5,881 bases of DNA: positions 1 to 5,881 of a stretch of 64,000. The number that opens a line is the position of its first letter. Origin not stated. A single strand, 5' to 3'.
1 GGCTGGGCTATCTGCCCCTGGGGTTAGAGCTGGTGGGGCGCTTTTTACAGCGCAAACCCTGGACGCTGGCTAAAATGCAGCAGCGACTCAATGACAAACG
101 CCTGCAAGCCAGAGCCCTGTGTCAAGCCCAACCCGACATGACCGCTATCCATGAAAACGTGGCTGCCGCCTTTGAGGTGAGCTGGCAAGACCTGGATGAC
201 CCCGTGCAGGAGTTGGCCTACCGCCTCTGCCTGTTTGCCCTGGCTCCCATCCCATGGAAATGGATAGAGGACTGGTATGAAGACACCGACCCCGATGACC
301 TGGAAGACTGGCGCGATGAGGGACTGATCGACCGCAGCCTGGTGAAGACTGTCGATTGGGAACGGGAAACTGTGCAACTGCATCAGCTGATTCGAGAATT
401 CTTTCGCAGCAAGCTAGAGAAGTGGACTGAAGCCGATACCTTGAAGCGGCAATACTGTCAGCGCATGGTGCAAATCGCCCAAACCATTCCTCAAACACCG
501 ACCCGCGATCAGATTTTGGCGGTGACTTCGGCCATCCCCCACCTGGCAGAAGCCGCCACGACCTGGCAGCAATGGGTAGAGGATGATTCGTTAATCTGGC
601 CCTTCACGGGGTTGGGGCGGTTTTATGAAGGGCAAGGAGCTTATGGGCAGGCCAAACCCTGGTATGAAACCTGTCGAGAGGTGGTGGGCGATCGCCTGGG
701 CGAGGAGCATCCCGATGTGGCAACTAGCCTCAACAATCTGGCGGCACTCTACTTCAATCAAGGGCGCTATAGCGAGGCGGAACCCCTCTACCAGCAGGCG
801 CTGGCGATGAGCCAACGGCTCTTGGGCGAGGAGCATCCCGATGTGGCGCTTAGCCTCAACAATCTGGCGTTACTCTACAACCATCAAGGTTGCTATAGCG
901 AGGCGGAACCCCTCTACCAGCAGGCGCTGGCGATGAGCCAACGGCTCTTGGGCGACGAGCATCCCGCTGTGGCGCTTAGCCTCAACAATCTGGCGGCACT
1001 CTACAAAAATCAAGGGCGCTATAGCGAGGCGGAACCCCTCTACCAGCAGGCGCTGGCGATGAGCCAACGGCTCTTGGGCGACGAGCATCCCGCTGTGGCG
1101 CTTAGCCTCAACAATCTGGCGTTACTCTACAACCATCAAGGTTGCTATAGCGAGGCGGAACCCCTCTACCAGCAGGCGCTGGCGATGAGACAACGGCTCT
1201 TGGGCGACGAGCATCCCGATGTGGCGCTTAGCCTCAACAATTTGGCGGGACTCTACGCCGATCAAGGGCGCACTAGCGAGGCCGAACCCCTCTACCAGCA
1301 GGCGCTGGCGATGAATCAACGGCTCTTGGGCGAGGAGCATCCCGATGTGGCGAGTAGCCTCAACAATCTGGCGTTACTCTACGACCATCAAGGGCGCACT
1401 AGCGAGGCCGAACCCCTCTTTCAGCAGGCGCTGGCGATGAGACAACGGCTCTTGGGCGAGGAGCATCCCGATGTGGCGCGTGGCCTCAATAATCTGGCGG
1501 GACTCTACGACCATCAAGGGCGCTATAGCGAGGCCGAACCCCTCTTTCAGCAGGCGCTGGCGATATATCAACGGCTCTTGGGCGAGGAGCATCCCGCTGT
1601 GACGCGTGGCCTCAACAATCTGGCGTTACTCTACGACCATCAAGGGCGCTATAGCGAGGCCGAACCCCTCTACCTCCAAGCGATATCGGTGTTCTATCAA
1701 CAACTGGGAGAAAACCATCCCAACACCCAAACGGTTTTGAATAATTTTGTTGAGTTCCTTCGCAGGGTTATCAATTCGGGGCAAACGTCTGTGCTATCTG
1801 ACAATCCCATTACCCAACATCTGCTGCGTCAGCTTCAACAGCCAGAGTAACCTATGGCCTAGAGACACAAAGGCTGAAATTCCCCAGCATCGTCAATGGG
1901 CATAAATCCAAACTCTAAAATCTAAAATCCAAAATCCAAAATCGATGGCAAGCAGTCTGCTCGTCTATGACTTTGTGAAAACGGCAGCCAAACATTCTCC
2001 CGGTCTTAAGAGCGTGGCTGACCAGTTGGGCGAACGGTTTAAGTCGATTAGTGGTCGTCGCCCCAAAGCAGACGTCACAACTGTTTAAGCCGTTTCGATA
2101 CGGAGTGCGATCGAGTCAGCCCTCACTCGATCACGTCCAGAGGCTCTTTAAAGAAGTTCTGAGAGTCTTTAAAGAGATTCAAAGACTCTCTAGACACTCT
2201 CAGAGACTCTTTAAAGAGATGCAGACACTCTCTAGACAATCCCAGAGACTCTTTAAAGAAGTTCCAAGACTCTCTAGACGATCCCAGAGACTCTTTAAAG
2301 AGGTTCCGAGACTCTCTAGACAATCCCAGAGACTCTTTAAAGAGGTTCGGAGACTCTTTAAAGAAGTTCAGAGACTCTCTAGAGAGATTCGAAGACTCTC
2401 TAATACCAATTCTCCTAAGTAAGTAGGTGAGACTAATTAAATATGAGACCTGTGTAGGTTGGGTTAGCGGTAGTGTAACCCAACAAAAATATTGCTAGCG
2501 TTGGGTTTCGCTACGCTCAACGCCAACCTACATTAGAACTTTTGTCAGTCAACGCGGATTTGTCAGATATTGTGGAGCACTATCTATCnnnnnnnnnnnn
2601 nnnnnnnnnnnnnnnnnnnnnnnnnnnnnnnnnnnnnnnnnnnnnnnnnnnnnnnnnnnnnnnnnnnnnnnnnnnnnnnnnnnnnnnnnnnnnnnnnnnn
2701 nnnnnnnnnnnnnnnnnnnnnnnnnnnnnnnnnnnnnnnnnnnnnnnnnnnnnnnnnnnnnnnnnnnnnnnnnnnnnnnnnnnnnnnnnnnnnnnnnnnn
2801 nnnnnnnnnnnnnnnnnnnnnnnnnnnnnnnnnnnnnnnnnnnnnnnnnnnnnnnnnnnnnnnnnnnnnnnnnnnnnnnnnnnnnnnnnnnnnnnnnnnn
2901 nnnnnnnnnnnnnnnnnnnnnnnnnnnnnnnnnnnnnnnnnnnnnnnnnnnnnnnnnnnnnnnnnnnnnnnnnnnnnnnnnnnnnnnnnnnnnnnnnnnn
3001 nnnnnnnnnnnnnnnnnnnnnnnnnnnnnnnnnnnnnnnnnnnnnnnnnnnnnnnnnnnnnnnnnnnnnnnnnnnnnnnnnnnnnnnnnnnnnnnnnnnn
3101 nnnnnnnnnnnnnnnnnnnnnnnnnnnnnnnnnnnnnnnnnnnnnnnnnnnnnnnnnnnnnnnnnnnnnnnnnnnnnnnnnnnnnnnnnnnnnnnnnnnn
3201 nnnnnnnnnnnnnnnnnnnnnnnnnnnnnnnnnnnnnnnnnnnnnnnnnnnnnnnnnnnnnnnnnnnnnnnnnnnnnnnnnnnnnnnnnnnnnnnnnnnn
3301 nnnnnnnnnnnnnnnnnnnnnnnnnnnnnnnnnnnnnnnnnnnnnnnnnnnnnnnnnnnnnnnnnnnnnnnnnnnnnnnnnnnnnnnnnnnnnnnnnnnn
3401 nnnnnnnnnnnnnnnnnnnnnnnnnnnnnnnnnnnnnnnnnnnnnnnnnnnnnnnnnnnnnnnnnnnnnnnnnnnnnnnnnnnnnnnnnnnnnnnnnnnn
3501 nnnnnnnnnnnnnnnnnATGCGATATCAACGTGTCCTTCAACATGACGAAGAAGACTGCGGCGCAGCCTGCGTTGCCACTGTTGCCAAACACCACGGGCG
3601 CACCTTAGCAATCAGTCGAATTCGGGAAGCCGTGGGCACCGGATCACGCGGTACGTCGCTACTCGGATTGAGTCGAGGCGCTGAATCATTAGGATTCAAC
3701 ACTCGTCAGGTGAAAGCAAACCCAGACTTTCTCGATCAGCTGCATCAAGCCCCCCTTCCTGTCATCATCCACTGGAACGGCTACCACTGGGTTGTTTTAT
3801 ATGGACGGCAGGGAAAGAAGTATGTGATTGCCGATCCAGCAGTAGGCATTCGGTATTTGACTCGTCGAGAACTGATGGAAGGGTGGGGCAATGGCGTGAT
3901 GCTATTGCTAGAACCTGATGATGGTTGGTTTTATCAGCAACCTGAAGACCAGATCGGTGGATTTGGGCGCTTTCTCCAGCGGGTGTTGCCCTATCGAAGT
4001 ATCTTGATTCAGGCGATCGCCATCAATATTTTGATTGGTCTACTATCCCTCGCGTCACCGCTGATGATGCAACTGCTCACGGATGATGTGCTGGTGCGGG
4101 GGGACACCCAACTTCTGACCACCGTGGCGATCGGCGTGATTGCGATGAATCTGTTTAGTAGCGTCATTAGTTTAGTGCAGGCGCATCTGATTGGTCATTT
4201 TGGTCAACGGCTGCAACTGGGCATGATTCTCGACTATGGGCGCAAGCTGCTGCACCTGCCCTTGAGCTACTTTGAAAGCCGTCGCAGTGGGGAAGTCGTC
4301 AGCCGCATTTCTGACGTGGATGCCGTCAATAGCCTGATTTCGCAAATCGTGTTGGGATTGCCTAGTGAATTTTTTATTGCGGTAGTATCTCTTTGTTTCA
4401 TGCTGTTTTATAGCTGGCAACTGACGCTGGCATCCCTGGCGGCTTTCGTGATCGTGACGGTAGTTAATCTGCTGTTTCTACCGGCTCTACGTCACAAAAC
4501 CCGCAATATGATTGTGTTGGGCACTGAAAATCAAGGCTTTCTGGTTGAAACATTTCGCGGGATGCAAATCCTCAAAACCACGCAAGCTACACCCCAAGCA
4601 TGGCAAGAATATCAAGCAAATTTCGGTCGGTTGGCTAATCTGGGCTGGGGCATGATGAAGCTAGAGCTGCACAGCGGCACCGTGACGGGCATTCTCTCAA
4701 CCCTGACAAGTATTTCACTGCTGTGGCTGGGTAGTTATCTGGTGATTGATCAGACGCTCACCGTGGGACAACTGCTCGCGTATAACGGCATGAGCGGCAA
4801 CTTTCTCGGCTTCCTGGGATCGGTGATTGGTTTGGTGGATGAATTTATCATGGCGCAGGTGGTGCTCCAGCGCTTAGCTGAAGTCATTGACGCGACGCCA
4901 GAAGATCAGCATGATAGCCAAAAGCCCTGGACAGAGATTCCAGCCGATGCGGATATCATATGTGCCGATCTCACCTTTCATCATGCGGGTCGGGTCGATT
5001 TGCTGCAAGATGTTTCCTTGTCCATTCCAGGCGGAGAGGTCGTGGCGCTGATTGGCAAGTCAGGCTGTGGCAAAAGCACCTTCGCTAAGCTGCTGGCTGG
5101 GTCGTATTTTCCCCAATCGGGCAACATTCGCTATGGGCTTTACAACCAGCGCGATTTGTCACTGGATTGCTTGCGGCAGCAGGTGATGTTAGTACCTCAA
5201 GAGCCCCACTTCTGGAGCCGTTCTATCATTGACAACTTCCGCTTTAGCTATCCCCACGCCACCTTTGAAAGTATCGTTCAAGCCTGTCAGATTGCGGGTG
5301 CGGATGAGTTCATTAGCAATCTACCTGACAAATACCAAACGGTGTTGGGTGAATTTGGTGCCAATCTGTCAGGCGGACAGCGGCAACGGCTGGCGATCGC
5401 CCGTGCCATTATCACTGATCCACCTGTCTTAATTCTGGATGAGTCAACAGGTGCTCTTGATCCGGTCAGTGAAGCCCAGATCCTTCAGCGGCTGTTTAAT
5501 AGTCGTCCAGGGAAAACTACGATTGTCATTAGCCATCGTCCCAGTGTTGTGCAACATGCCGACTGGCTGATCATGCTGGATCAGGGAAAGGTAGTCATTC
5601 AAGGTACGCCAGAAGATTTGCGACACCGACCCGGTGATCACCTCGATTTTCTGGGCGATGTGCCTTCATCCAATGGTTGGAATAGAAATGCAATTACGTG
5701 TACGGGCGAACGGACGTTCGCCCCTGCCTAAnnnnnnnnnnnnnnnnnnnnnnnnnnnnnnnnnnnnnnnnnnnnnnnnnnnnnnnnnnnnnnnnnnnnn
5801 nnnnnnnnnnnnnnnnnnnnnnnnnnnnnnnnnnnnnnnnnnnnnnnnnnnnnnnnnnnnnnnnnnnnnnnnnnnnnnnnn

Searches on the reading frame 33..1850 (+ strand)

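Call 16: search_protein_families(library=pfam, proteins=[window:33-1850:+], max_evalue=0.01)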
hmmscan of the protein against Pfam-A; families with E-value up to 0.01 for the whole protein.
window:33-1850:+ (605 aa): 25 families
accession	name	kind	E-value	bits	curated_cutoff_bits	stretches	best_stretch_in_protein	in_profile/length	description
PF13424.12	TPR_12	-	4.1e-140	456.7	30.1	10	270-345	1-76/77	Tetratricopeptide repeat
PF13374.12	TPR_10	-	3.7e-119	386.3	27.5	8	229-270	1-42/42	Tetratricopeptide repeat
PF24885.1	TPR_NPHP3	-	8.7e-84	281.1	100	4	463-557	122-216/239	Nephrocystin-3 TPR domain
PF00515.34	TPR_1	-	7.6e-54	177.9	27.8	8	231-259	2-30/34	Tetratricopeptide repeat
PF13176.12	TPR_7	-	5.7e-47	154.3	27.9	8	316-347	1-32/36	Tetratricopeptide repeat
PF07719.23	TPR_2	-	3.7e-41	136.3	27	6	231-259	2-30/34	Tetratricopeptide repeat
PF13432.12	TPR_16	-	8.1e-32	109.7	32.7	7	406-469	5-60/65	Tetratricopeptide repeat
PF13181.12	TPR_8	-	2.7e-31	105.4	25.7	2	230-260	1-31/34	Tetratricopeptide repeat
PF13431.12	TPR_17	-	5.5e-26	89.1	24.4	0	434-460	7-33/34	Tetratricopeptide repeat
PF17874.7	TPR_MalT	-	4.3e-23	82.5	45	4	352-468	76-189/336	MalT-like TPR region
PF14559.12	TPR_19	-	7.8e-18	65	25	4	453-512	4-55/68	Tetratricopeptide repeat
PF13428.12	TPR_14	-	4.3e-17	61.3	23.5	0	236-258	7-29/44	Tetratricopeptide repeat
PF04212.24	MIT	-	8.2e-15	55.1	30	0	529-570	9-51/66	MIT (microtubule interacting and transport) domain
PF07721.20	TPR_4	-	4.4e-14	52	27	0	233-255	4-26/26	Tetratricopeptide repeat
PF23938.1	DUF7273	-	7e-14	52.2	31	0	395-427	10-42/65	Domain of unknown function (DUF7273)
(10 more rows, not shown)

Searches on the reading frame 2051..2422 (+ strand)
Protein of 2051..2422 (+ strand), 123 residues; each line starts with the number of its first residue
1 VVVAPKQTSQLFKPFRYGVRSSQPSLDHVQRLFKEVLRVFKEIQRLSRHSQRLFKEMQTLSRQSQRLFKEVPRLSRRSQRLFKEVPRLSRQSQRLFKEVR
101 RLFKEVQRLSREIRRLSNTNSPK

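Call 16: search_protein_families(library=pfam, proteins=[window:2051-2422:+], max_evalue=0.01)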
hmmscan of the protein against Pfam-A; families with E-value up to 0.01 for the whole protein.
window:2051-2422:+ (123 aa): 28 families (the best 25 are shown)
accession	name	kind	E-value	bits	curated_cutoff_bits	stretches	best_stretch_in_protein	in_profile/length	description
PF06103.16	DUF948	-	2e-06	28.3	37.2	1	52-116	23-87/89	Bacterial protein of unknown function (DUF948)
PF06008.19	Laminin_I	-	5e-05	23.6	34.6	1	29-115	49-136/259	Laminin Domain I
PF17675.6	APG6_N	-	5.9e-05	23.9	45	0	35-81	47-93/132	Apg6 coiled-coil region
PF04899.17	MbeD_MobD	-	8.6e-05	23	21.6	0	89-118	41-70/70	MbeD/MobD like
PF11559.13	ADIP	-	0.00064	20.3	34.3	1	30-120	34-124/151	Afadin- and alpha -actinin-Binding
PF06156.18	YabA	-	0.00087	20.3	30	0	65-115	4-54/103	Initiation control protein YabA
PF20492.3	ERM_helical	-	0.00087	19.8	40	1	31-110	38-117/120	Ezrin/radixin/moesin, alpha-helical domain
PF25785.1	TPR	-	0.0011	19.7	27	0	70-112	8-50/110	Nucleoprotein TPR-like domain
PF18595.6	Nuf2_DHR10-like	-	0.0012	19.3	28.4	0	20-85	19-87/117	Nuf2, DHR10-like domain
PF12998.12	ING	-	0.0014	19.6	23.9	1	41-112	7-76/102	Inhibitor of growth proteins N-terminal histone-binding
PF02183.23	HALZ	-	0.0029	18.2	28.1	0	88-110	17-39/43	Homeobox associated leucine zipper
PF00170.26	bZIP_1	-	0.003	18.1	27.6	0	41-74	26-59/64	bZIP transcription factor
PF00804.31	Syntaxin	-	0.0035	17.6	26.7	0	39-113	7-81/157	Syntaxin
PF11932.13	DUF3450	-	0.0043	16.8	32.6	0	19-78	29-88/241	Protein of unknown function (DUF3450)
PF25450.1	Rab11-FIP3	-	0.0044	17.8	31.9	0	55-117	40-102/125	Rab11-FIP3-like domain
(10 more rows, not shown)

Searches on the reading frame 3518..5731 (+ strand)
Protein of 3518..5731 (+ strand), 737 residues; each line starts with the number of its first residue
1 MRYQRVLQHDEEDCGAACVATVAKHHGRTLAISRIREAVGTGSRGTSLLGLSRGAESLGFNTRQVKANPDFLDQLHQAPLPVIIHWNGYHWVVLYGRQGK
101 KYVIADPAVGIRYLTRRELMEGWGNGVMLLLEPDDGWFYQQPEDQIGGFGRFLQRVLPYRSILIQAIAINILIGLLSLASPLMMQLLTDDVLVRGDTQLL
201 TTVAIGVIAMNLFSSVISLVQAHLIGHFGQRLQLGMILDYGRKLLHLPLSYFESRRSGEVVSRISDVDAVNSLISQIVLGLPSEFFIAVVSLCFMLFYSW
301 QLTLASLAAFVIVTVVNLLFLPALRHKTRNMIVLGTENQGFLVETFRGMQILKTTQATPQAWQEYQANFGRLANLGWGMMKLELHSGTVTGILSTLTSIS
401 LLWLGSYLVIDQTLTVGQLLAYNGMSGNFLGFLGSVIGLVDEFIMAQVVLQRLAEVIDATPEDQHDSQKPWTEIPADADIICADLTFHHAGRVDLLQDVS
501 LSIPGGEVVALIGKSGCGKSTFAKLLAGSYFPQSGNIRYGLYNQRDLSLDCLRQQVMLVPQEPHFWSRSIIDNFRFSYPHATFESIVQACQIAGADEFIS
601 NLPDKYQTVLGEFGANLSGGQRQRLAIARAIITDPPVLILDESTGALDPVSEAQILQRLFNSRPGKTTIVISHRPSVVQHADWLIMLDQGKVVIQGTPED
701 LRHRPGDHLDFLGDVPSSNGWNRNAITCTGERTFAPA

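Call 16: search_protein_families(library=pfam, proteins=[window:3518-5731:+], max_evalue=0.01)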
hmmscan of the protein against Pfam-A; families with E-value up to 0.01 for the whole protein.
window:3518-5731:+ (737 aa): 5 families
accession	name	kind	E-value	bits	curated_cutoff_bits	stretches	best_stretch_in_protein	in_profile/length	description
PF00664.28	ABC_membrane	-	3e-38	132.5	28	1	166-427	4-268/274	ABC transporter transmembrane region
PF03412.21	Peptidase_C39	-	3.9e-36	124.3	22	1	3-134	2-131/133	Peptidase C39 family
PF00005.33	ABC_tran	-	2.1e-30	106.6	25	1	496-644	1-136/137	ABC transporter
PF02463.25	SMC_N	-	1.3e-05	25.2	40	1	428-687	135-211/220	RecF/RecN/SMC N terminal domain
PF03193.22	RsgA_GTPase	-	0.009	16.3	30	0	481-530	82-130/174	RsgA GTPase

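Call 31: find_encoding_contigs(protein=window:3518-5731:+, flank=10000, max_places=4)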
Protein window:3518-5731:+ (737 aa): no gene with exactly this product is on record in the collection.

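Call 45: find_homologous_proteins(query=window:3518-5731:+, max_evalue=1e-100)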
Query window:3518-5731:+ (737 aa): 3121 proteins with E <= 1e-100 among 8000 candidates; the best 120 are listed.
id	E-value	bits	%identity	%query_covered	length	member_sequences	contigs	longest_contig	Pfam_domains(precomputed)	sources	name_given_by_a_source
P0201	0.0e+0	1673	100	100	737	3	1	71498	PF00005.34,PF03412.22,PF02463.26,PF00664.29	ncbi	ncbi:MAG: peptidase domain-containing ABC transporter [Elainellaceae cyanobacterium]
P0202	0.0e+0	1612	97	99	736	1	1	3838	PF00005.34,PF03412.22,PF02463.26,PF00664.29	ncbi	ncbi:MAG TPA: peptidase domain-containing ABC transporter [Elainellaceae cyanobacterium]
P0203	0.0e+0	1472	88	99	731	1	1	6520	PF00005.34,PF03412.22,PF02463.26,PF00664.29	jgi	jgi:ABC-type bacteriocin/lantibiotic exporter with double-glycine peptidase domain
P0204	0.0e+0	1464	88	98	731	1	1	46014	PF00005.34,PF03412.22,PF02463.26,PF00664.29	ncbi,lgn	ncbi:MAG: peptidase domain-containing ABC transporter [Elainellaceae cyanobacterium]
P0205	0.0e+0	1354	81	98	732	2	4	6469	PF00005.34,PF03412.22,PF02463.26,PF00664.29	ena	-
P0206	0.0e+0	1348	80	99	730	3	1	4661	PF00005.34,PF03412.22,PF02463.26,PF00664.29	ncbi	-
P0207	0.0e+0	1344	80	98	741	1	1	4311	PF00005.34,PF03412.22,PF00664.29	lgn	-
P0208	0.0e+0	1342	80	98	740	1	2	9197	PF00005.34,PF03412.22,PF02463.26,PF00664.29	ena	-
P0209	0.0e+0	1337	80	98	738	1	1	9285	PF00005.34,PF03412.22,PF02463.26,PF00664.29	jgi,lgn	jgi:ABC-type bacteriocin/lantibiotic exporter with double-glycine peptidase domain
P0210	0.0e+0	1337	80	98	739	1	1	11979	PF00005.34,PF03412.22,PF00664.29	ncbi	-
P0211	0.0e+0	1336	80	98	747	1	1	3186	PF00005.34,PF03412.22,PF00664.29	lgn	-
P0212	0.0e+0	1335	80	98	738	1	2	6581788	PF00005.34,PF03412.22,PF00664.29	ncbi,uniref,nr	ncbi:peptidase domain-containing ABC transporter [Nostoc sphaeroides CHAB 2801]|uniref:peptidase dom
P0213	0.0e+0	1334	80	98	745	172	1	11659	PF00005.34,PF03412.22,PF00664.29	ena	-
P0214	0.0e+0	1331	80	98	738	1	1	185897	PF00005.34,PF03412.22,PF00664.29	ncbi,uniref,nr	ncbi:peptidase domain-containing ABC transporter [Nostoc sp. CHAB 5784]|uniref:peptidase domain-cont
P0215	0.0e+0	1329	80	98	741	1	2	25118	PF00005.34,PF03412.22,PF00664.29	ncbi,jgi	jgi:ABC-type bacteriocin/lantibiotic exporter with double-glycine peptidase domain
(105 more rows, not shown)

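Call 46: find_encoding_contigs(protein=P0201, flank=10000, max_places=3)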
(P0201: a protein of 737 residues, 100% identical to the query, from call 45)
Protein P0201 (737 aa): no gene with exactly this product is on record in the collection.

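Call 47: find_encoding_contigs(protein=P0204, flank=10000, max_places=3)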
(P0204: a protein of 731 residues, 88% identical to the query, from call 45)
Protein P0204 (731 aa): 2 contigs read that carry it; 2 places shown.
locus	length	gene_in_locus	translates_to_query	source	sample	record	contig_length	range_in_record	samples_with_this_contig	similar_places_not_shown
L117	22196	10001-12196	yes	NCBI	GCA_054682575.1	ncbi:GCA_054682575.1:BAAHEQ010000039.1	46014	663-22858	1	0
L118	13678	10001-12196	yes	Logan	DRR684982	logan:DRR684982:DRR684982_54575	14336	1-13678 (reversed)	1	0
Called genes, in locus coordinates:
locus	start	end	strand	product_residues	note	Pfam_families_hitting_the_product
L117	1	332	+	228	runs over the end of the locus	PF06051:DUF928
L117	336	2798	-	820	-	PF00515:TPR_1 (faint), PF07719:TPR_2 (faint), PF13174:TPR_6 (faint), PF13176:TPR_7 (faint), PF13374:TPR_10 (faint), PF13414:TPR_11 (faint), PF13424:TPR_12, PF12770:CHAT, +3 more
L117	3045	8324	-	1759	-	PF05860:TPS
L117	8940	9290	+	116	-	-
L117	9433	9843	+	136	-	-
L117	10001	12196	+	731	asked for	PF03412:Peptidase_C39, PF00664:ABC_membrane, PF00005:ABC_tran, PF02463:SMC_N (faint)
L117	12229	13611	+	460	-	PF00364:Biotin_lipoyl (faint), PF25917:BSH_RND (faint), PF25919:BSH_CusB (weak), PF26002:Beta-barrel_AprE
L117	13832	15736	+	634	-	PF00072:Response_reg, PF00486:Trans_reg_C, PF01627:Hpt, PF00072:Response_reg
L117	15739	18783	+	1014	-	PF01590:GAF, PF13185:GAF_2, PF08447:PAS_3, PF00989:PAS, PF08447:PAS_3, PF08448:PAS_4, PF13426:PAS_9, PF01590:GAF, +7 more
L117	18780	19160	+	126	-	PF00072:Response_reg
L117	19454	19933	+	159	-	PF00072:Response_reg (weak)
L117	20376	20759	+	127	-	-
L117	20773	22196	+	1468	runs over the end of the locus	PF03924:CHASE, PF08447:PAS_3, PF08447:PAS_3, PF08448:PAS_4, PF08447:PAS_3, PF13188:PAS_8, PF00512:HisKA, PF02518:HATPase_c, +4 more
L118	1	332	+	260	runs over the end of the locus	PF06051:DUF928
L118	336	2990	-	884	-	PF00515:TPR_1 (faint), PF07719:TPR_2 (faint), PF13174:TPR_6 (faint), PF13176:TPR_7 (faint), PF13374:TPR_10 (faint), PF13424:TPR_12 (weak), PF13424:TPR_12, PF12770:CHAT, +4 more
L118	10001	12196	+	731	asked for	PF03412:Peptidase_C39, PF00664:ABC_membrane, PF00005:ABC_tran, PF02463:SMC_N (faint)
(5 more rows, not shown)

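Call 49: find_encoding_contigs(protein=P0202, flank=10000, max_places=3)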
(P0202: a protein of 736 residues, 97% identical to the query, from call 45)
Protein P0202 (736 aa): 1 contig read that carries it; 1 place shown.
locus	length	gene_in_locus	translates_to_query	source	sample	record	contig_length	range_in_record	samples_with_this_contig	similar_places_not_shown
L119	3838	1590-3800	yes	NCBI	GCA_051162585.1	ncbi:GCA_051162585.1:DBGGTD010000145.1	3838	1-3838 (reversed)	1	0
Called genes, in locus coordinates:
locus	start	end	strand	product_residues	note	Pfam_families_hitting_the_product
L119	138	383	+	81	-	PF14105:DUF4278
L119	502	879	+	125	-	-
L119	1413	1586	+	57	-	-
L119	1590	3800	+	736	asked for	PF03412:Peptidase_C39, PF00664:ABC_membrane, PF02463:SMC_N (faint), PF00005:ABC_tran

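Call 50: find_encoding_contigs(protein=P0203, flank=10000, max_places=3)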
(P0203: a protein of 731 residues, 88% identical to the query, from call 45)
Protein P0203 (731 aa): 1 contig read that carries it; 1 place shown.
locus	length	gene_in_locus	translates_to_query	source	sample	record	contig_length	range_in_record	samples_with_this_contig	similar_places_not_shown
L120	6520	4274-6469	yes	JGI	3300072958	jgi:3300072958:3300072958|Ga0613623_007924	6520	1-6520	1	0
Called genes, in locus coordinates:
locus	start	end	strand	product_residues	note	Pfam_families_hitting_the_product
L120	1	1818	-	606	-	?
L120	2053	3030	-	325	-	PF13102:Phage_int_SAM_5 (weak), PF00589:Phage_integrase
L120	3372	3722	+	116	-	PF00030:Crystall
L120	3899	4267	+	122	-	PF00030:Crystall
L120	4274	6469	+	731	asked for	PF03412:Peptidase_C39, PF00664:ABC_membrane, PF02463:SMC_N (faint), PF00005:ABC_tran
